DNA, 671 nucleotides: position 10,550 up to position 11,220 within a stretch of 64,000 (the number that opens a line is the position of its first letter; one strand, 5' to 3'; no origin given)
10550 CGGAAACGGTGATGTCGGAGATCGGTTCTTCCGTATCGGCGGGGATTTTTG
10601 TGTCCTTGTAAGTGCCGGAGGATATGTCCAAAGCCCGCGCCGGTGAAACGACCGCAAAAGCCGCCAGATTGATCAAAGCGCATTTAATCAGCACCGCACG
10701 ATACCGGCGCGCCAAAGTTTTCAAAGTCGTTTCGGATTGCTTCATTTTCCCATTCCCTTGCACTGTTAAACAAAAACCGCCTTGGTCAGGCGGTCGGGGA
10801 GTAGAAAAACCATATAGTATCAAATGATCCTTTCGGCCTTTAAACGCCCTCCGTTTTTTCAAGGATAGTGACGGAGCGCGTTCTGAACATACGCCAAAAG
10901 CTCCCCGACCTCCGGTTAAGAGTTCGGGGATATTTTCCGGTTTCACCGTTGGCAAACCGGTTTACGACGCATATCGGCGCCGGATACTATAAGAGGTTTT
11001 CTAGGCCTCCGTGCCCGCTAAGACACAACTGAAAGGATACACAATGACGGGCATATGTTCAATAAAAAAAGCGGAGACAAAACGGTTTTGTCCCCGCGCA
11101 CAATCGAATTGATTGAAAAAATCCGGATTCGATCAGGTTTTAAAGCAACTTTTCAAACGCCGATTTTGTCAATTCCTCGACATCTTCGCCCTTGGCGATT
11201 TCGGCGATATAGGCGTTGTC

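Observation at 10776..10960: Two homologous structured leaders with terminator hairpins right before the start codons of surface-related genes (copy A)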

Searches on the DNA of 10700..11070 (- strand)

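Call 9: search_rna_families(source=window, start=10700, end=11000, threshold=evalue, max_evalue=10)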
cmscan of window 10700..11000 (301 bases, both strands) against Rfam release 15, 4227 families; matches with E-value up to 10: 1.
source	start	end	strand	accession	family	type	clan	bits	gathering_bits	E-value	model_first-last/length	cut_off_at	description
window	10943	10996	+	RF02946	cow-rumen-1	Gene; sRNA;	-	16.2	53.4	0.35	1-61/61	no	cow-rumen-1 RNA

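Call 24: build_rna_model(alignment_id=A2, structure=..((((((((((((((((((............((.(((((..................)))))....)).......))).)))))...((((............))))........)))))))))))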
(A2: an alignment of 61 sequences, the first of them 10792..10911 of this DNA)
Model R1 built from alignment A2 (61 sequences, 126 columns); structure: as given.
model positions 105; base pairs 29; branch points 1; effective number of sequences 1.75; information 0.59 bits per position. Calibrated on 0.2 Mb of random sequence (short: E-values are rough).
structure used (alignment columns):
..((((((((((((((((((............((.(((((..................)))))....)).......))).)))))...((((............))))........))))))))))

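Call 25: search_with_rna_model(model_id=R1, source=window, max_evalue=10, show_alignments=4)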
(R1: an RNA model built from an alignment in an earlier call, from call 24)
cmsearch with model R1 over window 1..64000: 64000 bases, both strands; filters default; matches with E-value up to 10: 2.
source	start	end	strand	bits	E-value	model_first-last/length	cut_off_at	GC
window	36712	36815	-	93.1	2.7e-22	1-105/105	no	0.48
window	10792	10911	-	88.2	5.7e-21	1-105/105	no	0.48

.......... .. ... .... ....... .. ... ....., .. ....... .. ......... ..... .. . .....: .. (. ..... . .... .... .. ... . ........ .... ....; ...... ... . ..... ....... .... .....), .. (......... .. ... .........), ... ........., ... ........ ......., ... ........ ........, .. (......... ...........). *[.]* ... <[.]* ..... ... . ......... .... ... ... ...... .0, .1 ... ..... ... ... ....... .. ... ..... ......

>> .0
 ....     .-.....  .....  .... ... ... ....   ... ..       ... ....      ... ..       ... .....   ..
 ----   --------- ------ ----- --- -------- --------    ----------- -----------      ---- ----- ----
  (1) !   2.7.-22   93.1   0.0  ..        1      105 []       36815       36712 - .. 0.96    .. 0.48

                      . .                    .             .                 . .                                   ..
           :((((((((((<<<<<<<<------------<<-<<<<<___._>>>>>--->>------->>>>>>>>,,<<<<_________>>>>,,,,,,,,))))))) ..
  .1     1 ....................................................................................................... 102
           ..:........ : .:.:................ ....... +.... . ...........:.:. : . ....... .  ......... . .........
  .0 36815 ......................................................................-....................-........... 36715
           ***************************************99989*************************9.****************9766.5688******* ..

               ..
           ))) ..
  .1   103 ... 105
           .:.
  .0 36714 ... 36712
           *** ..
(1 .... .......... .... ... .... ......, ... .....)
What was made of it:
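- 10792..10912 (-): Copy A core three-way junction (the finding): box 'b'/P1 5' strand 10901-10912, P2 10893-10900 with 10830-10837, J2/3 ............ 10881-10892, P3 10845-10880, J3/2 UUUAAAG 10838-10844, P4 10808-10829, J4/1 10802-10807, box 'c'/P1 3' strand 10792-10801. Model R1 scores 88.2 bits (call 25).
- Checked: A covariance model built from the family scores the two copies at 88 and 93 bits (E about 1e-21) and finds nothing else in the 64 kb (call 25).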

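Call 26: search_with_rna_model(model_id=R1, sources=[window, L004, L005, L006, L007, L008, L009, L010, L011, L012, L013, L014, L015, L016, L017, L018, L019, L020, L021, L022, L023, L024, L025, L026, L027, L028, L029, L030, L031, L032, L033, L034, L035, L036, L037, L038, L039, L040, L041, L042, L043, L044, L045, L046, L047, L048, L049, L050, L051, L052, L053, L054, L055, L056, L057, L058, L059, L060, L061, L062, L063, L064, L065, L066, L067, L068, L069, L070, L071, L072, L073, L074], max_evalue=0.01, make_alignment=true)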
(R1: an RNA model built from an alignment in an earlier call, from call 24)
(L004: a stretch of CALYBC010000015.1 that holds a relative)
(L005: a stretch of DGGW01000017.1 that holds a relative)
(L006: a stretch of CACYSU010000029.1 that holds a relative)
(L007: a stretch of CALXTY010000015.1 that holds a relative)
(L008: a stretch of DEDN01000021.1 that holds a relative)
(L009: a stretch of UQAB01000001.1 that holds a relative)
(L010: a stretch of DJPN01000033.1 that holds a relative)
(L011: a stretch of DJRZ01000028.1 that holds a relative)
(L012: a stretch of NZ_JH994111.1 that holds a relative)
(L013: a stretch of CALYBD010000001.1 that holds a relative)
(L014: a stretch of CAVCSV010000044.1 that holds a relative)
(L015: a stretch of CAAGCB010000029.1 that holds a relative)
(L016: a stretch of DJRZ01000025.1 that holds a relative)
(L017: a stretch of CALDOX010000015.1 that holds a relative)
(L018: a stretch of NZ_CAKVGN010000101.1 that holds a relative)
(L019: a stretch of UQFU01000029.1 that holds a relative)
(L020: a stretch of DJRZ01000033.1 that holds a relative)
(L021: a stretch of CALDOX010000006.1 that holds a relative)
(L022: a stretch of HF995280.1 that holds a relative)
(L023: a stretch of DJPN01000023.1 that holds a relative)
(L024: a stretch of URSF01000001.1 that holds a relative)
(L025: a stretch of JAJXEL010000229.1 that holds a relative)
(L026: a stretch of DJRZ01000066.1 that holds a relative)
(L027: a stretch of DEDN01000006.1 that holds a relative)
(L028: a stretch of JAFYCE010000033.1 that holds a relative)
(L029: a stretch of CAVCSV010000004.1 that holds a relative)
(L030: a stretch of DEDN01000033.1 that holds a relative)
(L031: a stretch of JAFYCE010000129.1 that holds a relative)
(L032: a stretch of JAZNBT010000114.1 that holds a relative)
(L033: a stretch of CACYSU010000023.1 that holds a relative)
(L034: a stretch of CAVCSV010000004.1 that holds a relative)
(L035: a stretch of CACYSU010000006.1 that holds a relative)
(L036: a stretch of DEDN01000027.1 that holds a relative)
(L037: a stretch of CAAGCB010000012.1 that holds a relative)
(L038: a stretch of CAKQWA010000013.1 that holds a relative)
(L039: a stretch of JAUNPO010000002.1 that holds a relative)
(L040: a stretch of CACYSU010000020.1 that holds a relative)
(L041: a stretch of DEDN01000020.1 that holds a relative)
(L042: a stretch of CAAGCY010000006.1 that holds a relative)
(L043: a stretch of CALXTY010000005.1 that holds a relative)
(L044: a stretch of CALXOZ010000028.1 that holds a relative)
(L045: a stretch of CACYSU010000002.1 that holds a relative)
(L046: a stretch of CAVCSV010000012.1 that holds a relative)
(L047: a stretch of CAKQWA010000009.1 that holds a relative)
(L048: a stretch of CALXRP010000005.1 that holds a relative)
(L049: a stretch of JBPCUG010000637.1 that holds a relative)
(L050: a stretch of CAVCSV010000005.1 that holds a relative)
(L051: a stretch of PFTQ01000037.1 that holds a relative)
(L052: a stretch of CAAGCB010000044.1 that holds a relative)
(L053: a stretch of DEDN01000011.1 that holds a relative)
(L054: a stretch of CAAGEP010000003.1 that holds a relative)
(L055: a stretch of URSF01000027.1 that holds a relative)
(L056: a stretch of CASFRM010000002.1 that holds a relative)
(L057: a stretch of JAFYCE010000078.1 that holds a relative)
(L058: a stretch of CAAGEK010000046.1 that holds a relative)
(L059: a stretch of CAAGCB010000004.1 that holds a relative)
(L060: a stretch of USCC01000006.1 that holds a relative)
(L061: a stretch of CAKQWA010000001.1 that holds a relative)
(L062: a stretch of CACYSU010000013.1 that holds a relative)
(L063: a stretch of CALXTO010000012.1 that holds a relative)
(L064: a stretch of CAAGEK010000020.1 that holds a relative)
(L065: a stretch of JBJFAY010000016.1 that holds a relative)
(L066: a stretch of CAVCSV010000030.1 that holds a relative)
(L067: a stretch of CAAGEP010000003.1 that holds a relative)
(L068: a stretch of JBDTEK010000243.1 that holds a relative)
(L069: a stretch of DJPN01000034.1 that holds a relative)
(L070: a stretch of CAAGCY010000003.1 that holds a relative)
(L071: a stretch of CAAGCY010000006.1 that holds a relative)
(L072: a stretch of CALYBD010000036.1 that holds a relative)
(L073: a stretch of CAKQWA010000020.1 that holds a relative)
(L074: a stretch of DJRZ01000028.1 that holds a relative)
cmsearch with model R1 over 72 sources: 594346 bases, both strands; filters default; matches with E-value up to 0.01: 72.
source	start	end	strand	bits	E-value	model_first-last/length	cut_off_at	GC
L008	6481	6585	-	108.1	2.5e-25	1-105/105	no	0.42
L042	5113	5217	-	107.9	2.9e-25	1-105/105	no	0.42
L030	5675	5778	-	107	4.9e-25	1-105/105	no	0.47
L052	893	996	+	107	4.9e-25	1-105/105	no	0.47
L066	7507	7610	+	106.6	6.3e-25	1-105/105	no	0.46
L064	2396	2499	+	106.6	6.4e-25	1-105/105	no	0.44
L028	315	418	+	106.1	9e-25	1-105/105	no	0.46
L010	661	764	+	105.7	1.1e-24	1-105/105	no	0.43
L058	5020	5123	+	105.3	1.4e-24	1-105/105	no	0.47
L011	6602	6706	+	105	1.7e-24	1-105/105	no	0.45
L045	7835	7938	+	104.2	2.8e-24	1-105/105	no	0.42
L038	3600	3702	-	102.5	7.9e-24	1-105/105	no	0.45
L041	6996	7100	+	102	1.1e-23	1-105/105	no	0.46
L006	1612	1714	-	101.6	1.4e-23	1-105/105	no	0.49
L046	512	615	+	101.1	2e-23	1-105/105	no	0.45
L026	3016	3118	+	100.5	2.7e-23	1-105/105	no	0.48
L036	1508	1615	-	100.3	3e-23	1-105/105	no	0.46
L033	88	190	-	100.3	3.1e-23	1-105/105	no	0.45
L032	340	442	+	100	3.8e-23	1-105/105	no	0.43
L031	6971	7072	-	99.6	4.8e-23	1-105/105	no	0.45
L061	103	206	+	99.2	6.1e-23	1-105/105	no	0.47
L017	4342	4443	-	98.5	9.6e-23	1-105/105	no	0.45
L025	1520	1629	+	98.1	1.2e-22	1-105/105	no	0.44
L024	4174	4276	+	96.8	2.7e-22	1-105/105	no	0.4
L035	1404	1511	+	94.3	1.2e-21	1-105/105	no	0.43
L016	4495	4599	-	94.1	1.4e-21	1-105/105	no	0.51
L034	1415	1513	+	93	2.7e-21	1-105/105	no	0.45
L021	4297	4399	+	92.9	2.8e-21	1-105/105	no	0.49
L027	7699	7807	-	92.5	3.8e-21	1-105/105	no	0.45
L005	2271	2376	-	92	5e-21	1-105/105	no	0.48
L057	7083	7188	+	92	5e-21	1-105/105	no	0.48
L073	1213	1314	-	91.4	7.1e-21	1-105/105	no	0.54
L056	7677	7790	+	91.2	8.5e-21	1-105/105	no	0.5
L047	6499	6601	-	90.2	1.5e-20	1-105/105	no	0.45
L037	5533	5633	+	90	1.7e-20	1-105/105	no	0.48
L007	6338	6456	+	87.5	8e-20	1-105/105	no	0.44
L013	6604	6722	+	87.5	8e-20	1-105/105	no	0.44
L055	2308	2426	-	87.5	8e-20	1-105/105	no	0.44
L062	3247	3355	+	87.3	8.8e-20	1-105/105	no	0.45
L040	442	546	-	87.2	9.5e-20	1-105/105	no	0.54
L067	2558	2676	+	84.5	5.1e-19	1-105/105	no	0.44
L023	908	1006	+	84.5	5.1e-19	1-105/105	no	0.47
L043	3587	3691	+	84.1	6.3e-19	1-105/105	no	0.44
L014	2176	2274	+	83.9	7.3e-19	1-105/105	no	0.48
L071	7570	7667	-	83.1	1.2e-18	1-105/105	no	0.51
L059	355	452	-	83.1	1.2e-18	1-105/105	no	0.5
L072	2646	2745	-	83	1.3e-18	1-105/105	no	0.5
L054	1733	1830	-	82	2.3e-18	1-105/105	no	0.49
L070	207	315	+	82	2.3e-18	1-105/105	no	0.46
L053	676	791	+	81.7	2.9e-18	1-105/105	no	0.48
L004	7088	7199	-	81.6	3e-18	1-105/105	no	0.5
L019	6176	6282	-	81.4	3.4e-18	1-105/105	no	0.48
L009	3099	3203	-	81.4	3.5e-18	1-105/105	no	0.46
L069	5205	5318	+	81.3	3.7e-18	1-105/105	no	0.45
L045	4951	5052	+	80.6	5.5e-18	1-105/105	no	0.48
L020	1224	1321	+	80.3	6.7e-18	1-105/105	no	0.51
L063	6354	6460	-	78.7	1.8e-17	1-105/105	no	0.43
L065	167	271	-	78.6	1.8e-17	1-105/105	no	0.43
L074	6947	7050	+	77.5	3.6e-17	1-105/105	no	0.46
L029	4196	4309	-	76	9.5e-17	1-105/105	no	0.44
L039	3854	3960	+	74.8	1.9e-16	1-105/105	no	0.45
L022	7630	7731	+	74.8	1.9e-16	1-105/105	no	0.45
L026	735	849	-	72.5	8.2e-16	1-105/105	no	0.43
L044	2731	2837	-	71.5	1.5e-15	1-105/105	no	0.47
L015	4891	5001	+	69.6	4.8e-15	1-105/105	no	0.46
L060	4925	5041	-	67.3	2e-14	1-105/105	no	0.51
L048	4177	4273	-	53.2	1.1e-10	1-105/105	no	0.46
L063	6190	6279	-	49.8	8.8e-10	1-105/105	no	0.48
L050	1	96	+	44.1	2.9e-08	19-105/105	5'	0.39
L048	4071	4174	-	29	0.00031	1-105/105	no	0.38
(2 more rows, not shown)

Alignment A3: 72 matches aligned to the model, 160 columns, each read 5' to 3' on its own strand. Consensus structure (alignment columns), stored with it:
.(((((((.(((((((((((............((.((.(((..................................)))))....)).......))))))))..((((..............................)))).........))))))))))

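Call 46: search_with_rna_model(model_id=R1, sources=[L075, L076, L077, L078, L079, L080, L081, L082, L083, L084, L085, L086, L087, L088, L089, L090, L091, L092, L093, L094, L095, L096, L097, L098, L099, L100, L101, L102, L103, L104, L105, L106, L107, L108, L109, L110, L111, L112, L113, L114, L115, L116, L117, L118, L119, L120, L121, L122, L123, L124, L125, L126, L127, L128, L129, L130, L131, L132, L133, L134, L135, L136, L137, L138, L139, L140, L141, L142, L143, L144, L145, L146, L147, L148, L149, L150, L151, L152, L153, L154, L155], max_evalue=0.01, make_alignment=true)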
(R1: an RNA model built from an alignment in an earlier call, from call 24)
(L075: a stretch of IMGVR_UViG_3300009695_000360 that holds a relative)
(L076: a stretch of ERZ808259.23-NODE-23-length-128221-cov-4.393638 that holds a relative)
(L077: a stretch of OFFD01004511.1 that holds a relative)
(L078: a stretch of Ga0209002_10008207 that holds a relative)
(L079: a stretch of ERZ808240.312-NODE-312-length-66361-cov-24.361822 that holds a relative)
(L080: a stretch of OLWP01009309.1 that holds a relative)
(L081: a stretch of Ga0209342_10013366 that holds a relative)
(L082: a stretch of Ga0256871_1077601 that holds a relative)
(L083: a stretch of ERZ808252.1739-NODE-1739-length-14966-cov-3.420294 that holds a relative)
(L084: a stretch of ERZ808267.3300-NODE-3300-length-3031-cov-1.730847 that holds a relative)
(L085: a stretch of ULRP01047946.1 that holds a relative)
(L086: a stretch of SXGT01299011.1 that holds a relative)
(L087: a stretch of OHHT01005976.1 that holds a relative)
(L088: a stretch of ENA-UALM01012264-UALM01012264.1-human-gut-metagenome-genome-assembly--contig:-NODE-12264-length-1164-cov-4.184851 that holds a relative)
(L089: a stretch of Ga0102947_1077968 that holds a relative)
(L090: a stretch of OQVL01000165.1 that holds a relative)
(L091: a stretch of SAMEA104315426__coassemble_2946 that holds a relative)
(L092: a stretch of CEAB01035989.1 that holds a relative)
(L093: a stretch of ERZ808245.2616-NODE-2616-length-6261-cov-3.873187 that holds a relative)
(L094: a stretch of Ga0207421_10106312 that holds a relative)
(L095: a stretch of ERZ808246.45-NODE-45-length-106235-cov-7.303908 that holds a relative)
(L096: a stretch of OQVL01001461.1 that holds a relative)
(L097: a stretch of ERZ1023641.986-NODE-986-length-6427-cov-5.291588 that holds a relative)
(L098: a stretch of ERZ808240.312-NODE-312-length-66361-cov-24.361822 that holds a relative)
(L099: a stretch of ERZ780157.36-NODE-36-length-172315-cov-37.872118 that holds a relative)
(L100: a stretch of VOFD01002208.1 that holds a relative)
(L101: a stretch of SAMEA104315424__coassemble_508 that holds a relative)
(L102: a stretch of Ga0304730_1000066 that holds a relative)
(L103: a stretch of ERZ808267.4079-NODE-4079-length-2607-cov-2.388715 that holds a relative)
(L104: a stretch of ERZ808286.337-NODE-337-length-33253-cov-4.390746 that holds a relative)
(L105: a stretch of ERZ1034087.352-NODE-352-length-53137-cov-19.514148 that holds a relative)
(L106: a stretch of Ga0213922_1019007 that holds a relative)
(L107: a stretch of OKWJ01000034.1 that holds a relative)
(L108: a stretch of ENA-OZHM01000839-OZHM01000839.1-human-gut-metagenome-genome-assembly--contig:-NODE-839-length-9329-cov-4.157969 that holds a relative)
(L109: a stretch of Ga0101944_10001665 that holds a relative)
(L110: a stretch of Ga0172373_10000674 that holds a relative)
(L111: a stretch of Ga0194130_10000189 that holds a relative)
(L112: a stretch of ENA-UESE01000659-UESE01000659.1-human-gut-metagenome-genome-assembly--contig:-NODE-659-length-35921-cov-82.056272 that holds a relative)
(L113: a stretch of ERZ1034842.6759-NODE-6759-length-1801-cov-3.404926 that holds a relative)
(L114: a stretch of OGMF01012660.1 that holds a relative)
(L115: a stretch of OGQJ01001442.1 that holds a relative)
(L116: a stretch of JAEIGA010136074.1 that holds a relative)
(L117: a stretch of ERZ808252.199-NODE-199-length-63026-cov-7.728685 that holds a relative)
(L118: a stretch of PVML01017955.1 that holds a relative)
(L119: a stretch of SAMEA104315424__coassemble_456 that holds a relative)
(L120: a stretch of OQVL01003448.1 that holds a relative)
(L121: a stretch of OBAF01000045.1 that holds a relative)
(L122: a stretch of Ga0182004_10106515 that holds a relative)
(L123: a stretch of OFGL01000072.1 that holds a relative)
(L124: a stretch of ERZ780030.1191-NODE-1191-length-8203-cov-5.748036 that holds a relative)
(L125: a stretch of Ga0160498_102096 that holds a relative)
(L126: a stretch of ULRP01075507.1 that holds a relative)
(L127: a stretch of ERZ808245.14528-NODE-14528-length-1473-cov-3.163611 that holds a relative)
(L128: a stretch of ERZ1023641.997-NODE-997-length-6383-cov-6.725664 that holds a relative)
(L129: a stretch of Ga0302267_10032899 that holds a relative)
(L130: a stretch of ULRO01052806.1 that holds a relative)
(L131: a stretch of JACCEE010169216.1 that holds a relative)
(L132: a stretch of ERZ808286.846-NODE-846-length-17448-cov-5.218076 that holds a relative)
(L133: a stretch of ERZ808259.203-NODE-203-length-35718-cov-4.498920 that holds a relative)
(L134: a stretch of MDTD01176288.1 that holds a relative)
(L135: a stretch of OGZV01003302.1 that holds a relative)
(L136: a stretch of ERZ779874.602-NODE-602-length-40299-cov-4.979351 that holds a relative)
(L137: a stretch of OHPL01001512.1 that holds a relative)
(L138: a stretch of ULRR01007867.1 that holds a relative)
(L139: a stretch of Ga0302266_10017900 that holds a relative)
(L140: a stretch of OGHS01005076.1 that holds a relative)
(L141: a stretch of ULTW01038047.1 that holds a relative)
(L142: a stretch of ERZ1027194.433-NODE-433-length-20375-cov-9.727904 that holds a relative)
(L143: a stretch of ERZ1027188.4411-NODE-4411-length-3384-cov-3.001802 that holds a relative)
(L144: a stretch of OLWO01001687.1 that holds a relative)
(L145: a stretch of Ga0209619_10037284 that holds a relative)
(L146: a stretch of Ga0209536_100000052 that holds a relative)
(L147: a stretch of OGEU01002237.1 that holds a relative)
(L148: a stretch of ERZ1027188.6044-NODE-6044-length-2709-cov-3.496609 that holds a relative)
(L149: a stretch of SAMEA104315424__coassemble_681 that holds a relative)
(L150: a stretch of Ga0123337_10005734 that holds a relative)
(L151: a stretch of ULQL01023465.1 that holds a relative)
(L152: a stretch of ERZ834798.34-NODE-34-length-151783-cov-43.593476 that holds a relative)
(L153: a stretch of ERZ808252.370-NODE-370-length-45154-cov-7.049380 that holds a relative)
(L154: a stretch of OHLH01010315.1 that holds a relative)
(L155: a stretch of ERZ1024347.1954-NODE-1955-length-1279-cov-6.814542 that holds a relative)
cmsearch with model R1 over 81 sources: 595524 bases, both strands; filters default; matches with E-value up to 0.01: 64.
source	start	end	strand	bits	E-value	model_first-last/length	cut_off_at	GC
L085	6731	6834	-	107.3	4.4e-25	1-105/105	no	0.45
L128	4277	4379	-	103.9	3.4e-24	1-105/105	no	0.46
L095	123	225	+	103.5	4.3e-24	1-105/105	no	0.45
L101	4451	4553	+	101.7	1.3e-23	1-105/105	no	0.47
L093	3344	3446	+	100.5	2.7e-23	1-105/105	no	0.48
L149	12302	12410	-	100.5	2.7e-23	1-105/105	no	0.47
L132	7986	8089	+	99.9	4e-23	1-105/105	no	0.46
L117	1559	1661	+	99.2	5.9e-23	1-105/105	no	0.49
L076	3420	3524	-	98.9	7.5e-23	1-105/105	no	0.46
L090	3171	3274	+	98.5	9.1e-23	1-105/105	no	0.47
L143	724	827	+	95.4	6.2e-22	1-105/105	no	0.42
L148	404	511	-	95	7.8e-22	1-105/105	no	0.43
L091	2564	2668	-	94.1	1.4e-21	1-105/105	no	0.51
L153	4095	4198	+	94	1.5e-21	1-105/105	no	0.46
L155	124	228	-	93.4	2.1e-21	1-105/105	no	0.47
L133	571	673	-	92.7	3.4e-21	1-105/105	no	0.46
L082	117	225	+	92.4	3.9e-21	1-105/105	no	0.43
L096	9618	9722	+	91.3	7.9e-21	1-105/105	no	0.44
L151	5740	5858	-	87.5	8e-20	1-105/105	no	0.44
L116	280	372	+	87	1.1e-19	1-105/105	no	0.39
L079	13077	13175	-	84.5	5.1e-19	1-105/105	no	0.47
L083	11816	11914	+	84.5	5.1e-19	1-105/105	no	0.47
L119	2154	2272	-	84.3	5.7e-19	1-105/105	no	0.46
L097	3612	3709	-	82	2.3e-18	1-105/105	no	0.49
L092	1313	1417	-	81.6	2.9e-18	1-105/105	no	0.46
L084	643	746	+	81.6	3e-18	1-105/105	no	0.44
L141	10564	10670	-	81.4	3.4e-18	1-105/105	no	0.48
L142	14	120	+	81.4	3.4e-18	1-105/105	no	0.48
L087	2234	2338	+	81.4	3.5e-18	1-105/105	no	0.46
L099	2777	2881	+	81.4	3.5e-18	1-105/105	no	0.46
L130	1093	1197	-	81.4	3.5e-18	1-105/105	no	0.46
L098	418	531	+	81.3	3.7e-18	1-105/105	no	0.45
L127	60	157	+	80.3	6.7e-18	1-105/105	no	0.51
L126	2752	2851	+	79.4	1.1e-17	1-105/105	no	0.49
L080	744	840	-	79.2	1.3e-17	1-105/105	no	0.45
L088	65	161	+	79.2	1.3e-17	1-105/105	no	0.45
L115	8160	8256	-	79.2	1.3e-17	1-105/105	no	0.45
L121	750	846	-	79.2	1.3e-17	1-105/105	no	0.45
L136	13763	13859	+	79.2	1.3e-17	1-105/105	no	0.45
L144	737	833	+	79.2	1.3e-17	1-105/105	no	0.45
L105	10112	10208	-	78.8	1.6e-17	1-105/105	no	0.46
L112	13477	13573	+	78.8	1.6e-17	1-105/105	no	0.46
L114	761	857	+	78.8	1.6e-17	1-105/105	no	0.46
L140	1609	1705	+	78.8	1.6e-17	1-105/105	no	0.46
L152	1049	1145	-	78.8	1.6e-17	1-105/105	no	0.46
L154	716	812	-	78.8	1.6e-17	1-105/105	no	0.46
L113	1553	1650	+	77.3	4.2e-17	1-105/105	no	0.52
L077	2598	2694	+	76.6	6.5e-17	1-105/105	no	0.43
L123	6241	6337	+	76.6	6.5e-17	1-105/105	no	0.43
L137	3124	3220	-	76.6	6.5e-17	1-105/105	no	0.43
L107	5154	5255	-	74.8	1.9e-16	1-105/105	no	0.45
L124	4262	4363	-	74.8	1.9e-16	1-105/105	no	0.45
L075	767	866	-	74.5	2.3e-16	1-105/105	no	0.35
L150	767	866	-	74.5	2.3e-16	1-105/105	no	0.35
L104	138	256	+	74.1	2.9e-16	1-105/105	no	0.5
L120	1124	1234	-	72.8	6.7e-16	1-105/105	no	0.47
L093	1063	1177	-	72.5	8.2e-16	1-105/105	no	0.43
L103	1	88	-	70.1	3.6e-15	1-88/105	3'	0.43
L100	5793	5895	+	69.6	4.7e-15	1-105/105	no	0.45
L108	2296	2408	-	67.6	1.6e-14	1-105/105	no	0.42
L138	11583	11695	-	67.6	1.6e-14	1-105/105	no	0.42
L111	2321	2417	-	58.9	3.5e-12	1-105/105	no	0.39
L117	4144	4221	-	43.9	3.4e-08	23-105/105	5'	0.47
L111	2030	2126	-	42.5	7.9e-08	1-105/105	no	0.43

Alignment A5: 64 matches aligned to the model, 157 columns, each read 5' to 3' on its own strand. Consensus structure (alignment columns), stored with it:
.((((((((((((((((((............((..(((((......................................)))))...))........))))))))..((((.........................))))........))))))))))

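Call 62: search_rna_families(source=window, start=10730, end=11070, threshold=evalue, max_evalue=5)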
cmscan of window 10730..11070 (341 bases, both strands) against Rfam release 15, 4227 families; matches with E-value up to 5: 1.
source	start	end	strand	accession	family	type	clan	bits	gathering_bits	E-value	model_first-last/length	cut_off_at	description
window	10943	10996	+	RF02946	cow-rumen-1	Gene; sRNA;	-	16.2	53.4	0.39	1-61/61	no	cow-rumen-1 RNA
